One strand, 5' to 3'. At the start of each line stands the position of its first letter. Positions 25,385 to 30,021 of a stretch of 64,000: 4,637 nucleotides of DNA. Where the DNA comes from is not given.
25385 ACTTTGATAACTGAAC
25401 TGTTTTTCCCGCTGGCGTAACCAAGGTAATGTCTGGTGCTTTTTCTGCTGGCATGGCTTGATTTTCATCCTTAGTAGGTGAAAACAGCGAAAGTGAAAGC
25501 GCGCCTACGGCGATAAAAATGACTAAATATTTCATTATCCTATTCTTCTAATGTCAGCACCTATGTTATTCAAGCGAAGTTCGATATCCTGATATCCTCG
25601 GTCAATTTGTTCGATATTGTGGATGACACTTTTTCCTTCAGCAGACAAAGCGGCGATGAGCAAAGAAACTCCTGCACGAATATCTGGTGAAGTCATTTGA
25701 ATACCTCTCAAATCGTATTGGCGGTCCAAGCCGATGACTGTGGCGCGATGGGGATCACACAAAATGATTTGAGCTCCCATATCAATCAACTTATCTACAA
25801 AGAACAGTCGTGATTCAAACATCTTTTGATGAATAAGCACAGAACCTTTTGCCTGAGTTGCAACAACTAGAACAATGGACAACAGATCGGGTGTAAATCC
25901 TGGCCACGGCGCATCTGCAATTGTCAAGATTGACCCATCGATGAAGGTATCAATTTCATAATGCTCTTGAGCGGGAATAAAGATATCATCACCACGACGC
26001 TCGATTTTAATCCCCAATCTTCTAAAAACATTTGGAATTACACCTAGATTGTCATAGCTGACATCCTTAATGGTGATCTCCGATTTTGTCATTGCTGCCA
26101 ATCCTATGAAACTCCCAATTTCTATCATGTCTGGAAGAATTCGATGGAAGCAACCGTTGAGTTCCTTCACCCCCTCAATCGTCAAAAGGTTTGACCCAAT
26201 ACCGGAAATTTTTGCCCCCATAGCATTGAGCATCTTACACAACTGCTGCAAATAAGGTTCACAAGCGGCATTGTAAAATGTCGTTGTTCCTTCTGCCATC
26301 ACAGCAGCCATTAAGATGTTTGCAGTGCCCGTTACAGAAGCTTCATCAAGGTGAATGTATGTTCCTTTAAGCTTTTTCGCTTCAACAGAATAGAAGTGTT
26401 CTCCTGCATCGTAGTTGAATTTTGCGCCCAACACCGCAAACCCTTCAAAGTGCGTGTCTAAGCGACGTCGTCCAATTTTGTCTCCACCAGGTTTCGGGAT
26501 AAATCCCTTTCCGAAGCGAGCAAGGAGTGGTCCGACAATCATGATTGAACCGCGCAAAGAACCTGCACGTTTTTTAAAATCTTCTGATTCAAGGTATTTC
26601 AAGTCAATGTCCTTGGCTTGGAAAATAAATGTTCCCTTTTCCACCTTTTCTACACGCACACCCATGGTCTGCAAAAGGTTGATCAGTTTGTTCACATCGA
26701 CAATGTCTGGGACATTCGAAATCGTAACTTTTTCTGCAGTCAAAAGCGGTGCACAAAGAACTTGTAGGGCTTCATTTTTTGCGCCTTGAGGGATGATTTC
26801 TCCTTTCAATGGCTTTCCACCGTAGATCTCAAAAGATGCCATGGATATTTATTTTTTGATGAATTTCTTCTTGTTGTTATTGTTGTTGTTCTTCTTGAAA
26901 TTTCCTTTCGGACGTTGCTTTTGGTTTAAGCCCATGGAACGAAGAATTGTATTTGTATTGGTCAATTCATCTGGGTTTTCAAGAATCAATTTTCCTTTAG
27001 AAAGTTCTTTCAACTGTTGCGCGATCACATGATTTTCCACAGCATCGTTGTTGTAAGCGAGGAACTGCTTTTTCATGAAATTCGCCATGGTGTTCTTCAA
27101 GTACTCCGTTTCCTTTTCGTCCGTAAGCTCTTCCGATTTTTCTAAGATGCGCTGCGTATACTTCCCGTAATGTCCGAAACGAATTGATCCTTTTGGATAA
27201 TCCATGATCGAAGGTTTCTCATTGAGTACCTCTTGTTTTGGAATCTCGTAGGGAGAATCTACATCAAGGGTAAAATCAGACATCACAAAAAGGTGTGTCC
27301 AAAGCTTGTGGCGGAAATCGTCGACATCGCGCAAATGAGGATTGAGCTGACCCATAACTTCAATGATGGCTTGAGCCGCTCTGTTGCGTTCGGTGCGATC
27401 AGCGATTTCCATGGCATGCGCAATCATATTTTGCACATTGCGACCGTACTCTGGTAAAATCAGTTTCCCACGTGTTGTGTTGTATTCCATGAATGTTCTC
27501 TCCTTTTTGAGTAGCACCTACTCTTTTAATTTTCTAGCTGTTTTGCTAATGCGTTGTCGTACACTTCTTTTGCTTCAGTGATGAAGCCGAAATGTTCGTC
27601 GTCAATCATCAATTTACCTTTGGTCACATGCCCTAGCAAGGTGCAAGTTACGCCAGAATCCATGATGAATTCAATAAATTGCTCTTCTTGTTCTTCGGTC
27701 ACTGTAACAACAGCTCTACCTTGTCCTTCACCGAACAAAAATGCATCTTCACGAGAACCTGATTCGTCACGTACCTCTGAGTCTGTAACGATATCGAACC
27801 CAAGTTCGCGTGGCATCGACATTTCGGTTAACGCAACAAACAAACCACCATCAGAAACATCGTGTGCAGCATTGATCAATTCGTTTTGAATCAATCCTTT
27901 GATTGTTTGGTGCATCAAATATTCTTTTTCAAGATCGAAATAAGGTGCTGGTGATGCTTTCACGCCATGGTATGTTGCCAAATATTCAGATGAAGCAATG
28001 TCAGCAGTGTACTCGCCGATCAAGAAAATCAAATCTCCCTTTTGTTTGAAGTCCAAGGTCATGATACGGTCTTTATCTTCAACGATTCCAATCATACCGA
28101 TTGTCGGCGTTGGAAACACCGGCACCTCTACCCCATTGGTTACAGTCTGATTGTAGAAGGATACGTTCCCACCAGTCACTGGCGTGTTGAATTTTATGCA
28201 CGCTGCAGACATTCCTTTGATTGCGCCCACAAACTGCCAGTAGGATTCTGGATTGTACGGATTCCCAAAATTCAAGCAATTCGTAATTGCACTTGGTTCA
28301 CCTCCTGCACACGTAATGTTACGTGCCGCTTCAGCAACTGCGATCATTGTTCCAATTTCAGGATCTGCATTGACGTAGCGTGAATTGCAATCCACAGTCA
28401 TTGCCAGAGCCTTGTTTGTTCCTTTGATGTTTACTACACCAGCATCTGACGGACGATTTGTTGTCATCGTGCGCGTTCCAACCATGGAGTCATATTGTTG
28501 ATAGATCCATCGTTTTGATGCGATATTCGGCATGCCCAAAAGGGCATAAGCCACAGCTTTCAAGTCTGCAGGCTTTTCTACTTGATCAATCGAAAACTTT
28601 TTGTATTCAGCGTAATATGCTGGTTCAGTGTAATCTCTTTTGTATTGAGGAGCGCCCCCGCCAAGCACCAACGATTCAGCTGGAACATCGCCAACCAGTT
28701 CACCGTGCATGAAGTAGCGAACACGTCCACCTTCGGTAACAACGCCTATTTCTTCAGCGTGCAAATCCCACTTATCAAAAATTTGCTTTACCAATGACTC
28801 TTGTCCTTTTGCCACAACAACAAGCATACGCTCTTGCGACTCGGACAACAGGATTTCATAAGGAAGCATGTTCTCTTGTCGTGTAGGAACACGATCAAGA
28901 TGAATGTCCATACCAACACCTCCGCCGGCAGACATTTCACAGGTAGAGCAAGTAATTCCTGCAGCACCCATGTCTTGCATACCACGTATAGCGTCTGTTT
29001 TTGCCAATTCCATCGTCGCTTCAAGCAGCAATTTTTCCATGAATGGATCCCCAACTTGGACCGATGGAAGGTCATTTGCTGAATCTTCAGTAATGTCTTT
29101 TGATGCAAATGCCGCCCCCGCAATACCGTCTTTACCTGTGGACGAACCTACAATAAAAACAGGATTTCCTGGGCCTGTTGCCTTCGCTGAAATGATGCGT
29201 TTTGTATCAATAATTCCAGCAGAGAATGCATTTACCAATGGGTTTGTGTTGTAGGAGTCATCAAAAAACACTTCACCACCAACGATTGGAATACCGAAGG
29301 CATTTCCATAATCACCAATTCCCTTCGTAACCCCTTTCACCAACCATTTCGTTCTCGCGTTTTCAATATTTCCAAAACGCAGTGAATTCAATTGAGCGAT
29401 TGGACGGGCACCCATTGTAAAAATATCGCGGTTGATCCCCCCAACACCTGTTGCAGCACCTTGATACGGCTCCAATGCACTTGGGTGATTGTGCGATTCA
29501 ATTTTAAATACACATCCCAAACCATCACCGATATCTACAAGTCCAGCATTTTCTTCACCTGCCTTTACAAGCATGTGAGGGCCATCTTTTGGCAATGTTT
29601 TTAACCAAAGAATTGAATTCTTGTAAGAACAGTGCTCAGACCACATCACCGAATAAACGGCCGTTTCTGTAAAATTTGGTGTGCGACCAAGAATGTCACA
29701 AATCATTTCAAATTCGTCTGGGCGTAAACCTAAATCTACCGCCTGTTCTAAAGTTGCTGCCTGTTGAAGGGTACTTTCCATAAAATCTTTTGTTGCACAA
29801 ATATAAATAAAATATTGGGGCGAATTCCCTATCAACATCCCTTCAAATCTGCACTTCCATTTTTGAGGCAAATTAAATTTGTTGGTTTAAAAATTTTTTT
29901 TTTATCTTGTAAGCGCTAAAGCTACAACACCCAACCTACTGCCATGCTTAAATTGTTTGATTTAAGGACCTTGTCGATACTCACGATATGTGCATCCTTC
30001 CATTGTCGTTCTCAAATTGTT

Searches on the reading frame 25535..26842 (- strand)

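Call 10: search_protein_families(library=pfam, proteins=[window:25535-26842:-])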
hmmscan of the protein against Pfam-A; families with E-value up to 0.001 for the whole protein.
window:25535-26842:- (435 aa): 1 family
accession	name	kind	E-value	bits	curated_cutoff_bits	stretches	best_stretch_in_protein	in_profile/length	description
PF00275.25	EPSP_synthase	-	2.3e-67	228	22.8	1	7-421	2-414/417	EPSP synthase (3-phosphoshikimate 1-carboxyvinyltransferase)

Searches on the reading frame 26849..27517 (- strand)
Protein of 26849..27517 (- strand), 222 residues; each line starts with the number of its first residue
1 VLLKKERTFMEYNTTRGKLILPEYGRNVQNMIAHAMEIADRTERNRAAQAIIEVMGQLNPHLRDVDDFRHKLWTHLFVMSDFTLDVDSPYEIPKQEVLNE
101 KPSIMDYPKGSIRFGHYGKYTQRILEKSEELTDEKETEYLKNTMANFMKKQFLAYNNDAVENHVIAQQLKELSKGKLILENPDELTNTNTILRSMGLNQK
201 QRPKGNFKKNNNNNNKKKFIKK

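Call 10: search_protein_families(library=pfam, proteins=[window:26849-27517:-])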
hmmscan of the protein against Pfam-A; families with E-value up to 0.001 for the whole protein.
window:26849-27517:- (222 aa): 1 family
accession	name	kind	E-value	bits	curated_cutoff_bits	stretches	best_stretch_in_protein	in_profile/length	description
PF14123.11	DUF4290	-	5.4e-70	234.9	27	1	10-181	1-172/174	Domain of unknown function (DUF4290)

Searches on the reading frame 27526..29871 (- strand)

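Call 61: search_protein_families(library=pfam, proteins=[window:27526-29871:-], max_evalue=0.01)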
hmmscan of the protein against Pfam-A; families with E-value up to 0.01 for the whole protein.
window:27526-29871:- (781 aa): 3 families
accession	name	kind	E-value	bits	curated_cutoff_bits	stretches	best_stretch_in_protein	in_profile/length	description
PF02769.27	AIRS_C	-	7.1e-58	195.6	23.1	2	234-386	2-153/156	AIR synthase related protein, C-terminal domain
PF00586.29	AIRS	-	2.2e-51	173.5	24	2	107-221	2-112/112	AIR synthase related protein, N-terminal domain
PF18072.6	FGAR-AT_linker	-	7e-15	55.7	26.6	1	42-84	5-50/50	Formylglycinamide ribonucleotide amidotransferase linker domain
